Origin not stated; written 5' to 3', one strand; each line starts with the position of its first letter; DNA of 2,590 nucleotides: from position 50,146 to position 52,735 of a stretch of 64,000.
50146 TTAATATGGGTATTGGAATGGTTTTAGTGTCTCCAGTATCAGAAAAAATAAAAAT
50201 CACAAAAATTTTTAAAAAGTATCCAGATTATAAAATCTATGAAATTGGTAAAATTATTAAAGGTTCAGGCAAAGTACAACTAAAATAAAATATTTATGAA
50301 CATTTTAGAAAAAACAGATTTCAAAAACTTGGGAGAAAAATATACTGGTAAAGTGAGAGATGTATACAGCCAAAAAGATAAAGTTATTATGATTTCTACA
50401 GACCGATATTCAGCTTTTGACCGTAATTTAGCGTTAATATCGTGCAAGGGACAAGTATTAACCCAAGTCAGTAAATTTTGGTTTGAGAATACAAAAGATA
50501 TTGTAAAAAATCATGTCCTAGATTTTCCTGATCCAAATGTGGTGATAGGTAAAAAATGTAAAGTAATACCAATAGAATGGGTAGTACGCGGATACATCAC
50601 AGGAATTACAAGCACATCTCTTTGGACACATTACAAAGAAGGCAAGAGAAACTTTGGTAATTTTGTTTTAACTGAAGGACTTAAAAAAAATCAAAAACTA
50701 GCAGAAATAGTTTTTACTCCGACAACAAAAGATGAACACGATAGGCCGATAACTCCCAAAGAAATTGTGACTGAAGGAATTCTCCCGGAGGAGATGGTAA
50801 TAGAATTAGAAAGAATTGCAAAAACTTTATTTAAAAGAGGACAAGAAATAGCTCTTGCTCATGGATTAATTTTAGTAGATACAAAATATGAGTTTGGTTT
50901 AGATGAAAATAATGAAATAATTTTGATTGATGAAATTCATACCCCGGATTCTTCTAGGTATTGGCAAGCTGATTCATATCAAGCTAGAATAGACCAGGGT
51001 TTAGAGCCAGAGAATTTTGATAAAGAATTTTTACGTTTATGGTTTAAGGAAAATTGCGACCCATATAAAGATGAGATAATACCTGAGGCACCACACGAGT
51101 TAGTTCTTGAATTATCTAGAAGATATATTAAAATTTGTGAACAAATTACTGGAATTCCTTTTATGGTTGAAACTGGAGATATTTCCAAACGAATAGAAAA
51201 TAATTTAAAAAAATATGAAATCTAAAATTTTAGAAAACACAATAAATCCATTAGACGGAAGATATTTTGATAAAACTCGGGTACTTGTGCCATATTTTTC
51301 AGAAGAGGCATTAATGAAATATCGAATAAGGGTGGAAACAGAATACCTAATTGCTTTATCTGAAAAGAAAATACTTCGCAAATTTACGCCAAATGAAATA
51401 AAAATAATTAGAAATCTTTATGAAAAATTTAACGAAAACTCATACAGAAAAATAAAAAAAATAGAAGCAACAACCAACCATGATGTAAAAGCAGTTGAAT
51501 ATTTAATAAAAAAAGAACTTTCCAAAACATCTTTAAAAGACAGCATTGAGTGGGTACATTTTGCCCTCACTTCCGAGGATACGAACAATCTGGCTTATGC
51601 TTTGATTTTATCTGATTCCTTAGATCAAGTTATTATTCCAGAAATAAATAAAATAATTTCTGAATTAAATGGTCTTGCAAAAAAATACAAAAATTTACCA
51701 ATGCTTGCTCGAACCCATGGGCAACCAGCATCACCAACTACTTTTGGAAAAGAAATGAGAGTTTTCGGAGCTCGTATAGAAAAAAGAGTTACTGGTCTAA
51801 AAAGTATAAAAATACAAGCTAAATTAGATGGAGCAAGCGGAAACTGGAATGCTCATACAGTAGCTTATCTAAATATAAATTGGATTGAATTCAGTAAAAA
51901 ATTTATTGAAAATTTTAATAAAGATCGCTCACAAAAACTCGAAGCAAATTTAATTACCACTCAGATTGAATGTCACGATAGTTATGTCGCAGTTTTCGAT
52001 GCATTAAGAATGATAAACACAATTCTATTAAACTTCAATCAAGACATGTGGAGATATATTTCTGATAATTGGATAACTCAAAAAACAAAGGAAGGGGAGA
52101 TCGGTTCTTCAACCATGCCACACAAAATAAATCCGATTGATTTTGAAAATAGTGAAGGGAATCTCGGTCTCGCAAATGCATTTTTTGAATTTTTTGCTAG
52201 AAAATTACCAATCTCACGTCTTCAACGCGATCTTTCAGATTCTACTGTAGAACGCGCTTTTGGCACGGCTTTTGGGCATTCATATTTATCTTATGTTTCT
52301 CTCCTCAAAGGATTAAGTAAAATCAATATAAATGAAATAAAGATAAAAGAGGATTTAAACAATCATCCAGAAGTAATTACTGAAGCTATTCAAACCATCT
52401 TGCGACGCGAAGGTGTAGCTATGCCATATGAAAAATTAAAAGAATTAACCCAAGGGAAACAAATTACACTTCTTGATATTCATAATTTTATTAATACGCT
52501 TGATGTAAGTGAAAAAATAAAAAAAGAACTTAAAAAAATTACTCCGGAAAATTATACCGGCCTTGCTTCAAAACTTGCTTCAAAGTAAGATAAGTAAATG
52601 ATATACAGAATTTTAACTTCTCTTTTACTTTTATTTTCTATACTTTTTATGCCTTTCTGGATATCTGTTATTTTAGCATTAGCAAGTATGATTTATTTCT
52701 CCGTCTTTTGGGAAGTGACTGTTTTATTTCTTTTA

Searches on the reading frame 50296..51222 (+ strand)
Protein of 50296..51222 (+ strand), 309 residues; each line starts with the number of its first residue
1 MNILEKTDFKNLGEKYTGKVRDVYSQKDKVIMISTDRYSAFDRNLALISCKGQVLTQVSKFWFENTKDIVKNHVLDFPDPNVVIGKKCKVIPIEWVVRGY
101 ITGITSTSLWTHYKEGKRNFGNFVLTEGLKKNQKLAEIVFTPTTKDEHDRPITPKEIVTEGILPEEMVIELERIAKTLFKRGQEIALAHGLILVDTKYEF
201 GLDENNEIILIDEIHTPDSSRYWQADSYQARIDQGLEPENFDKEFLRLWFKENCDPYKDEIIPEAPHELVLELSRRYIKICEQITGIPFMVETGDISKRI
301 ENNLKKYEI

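Call 6: search_protein_families(library=pfam, proteins=[window:50296-51222:+], max_evalue=1)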
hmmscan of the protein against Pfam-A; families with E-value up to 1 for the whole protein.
window:50296-51222:+ (309 aa): 2 families
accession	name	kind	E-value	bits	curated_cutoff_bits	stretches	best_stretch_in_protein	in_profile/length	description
PF01259.24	SAICAR_synt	-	1.1e-68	231.9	20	1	16-260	3-229/233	SAICAR synthetase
PF21476.4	PF0610-like_N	-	0.071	13.8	33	1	149-183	12-47/50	PF0610-like, N-terminal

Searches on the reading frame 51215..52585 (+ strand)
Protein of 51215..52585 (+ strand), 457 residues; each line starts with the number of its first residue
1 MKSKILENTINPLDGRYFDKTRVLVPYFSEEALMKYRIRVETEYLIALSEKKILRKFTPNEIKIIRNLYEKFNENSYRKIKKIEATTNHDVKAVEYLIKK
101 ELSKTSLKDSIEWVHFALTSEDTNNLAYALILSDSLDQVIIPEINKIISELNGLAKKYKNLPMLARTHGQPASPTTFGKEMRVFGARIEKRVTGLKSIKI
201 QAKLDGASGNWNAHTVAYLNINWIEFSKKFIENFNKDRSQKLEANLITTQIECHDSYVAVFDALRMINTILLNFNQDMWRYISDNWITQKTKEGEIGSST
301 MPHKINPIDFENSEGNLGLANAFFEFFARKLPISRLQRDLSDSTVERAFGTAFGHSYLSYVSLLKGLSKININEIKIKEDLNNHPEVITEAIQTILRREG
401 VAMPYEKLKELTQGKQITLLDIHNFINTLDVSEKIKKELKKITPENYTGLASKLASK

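Call 6: search_protein_families(library=pfam, proteins=[window:51215-52585:+], max_evalue=1)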
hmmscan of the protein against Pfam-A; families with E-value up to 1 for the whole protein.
window:51215-52585:+ (457 aa): 7 families
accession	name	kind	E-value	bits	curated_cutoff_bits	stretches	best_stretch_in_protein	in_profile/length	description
PF00206.25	Lyase_1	-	3.6e-49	168.3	27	1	15-315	1-305/312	Lyase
PF08328.16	ASL_C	-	1.6e-45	154.3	35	1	334-448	1-115/115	Adenylosuccinate lyase C-terminal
PF25361.1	AAA_lid_RFC1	-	0.051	13.5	34.9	1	387-434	3-47/59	RFC1-like, AAA+ ATPase lid domain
PF07261.16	DnaB_2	-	0.055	13.6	22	0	50-73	5-28/74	Replication initiation and membrane attachment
PF23543.1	DUF6688_C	-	0.082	13.5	25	1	36-91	28-80/112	DUF6688 C-terminal domain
PF14968.11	CCDC84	-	0.12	12.4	25.3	1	26-217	114-248/330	Coiled coil protein 84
PF18312.6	ScsC_N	-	0.13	12.5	25.8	1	381-393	13-25/34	Copper resistance protein ScsC N-terminal domain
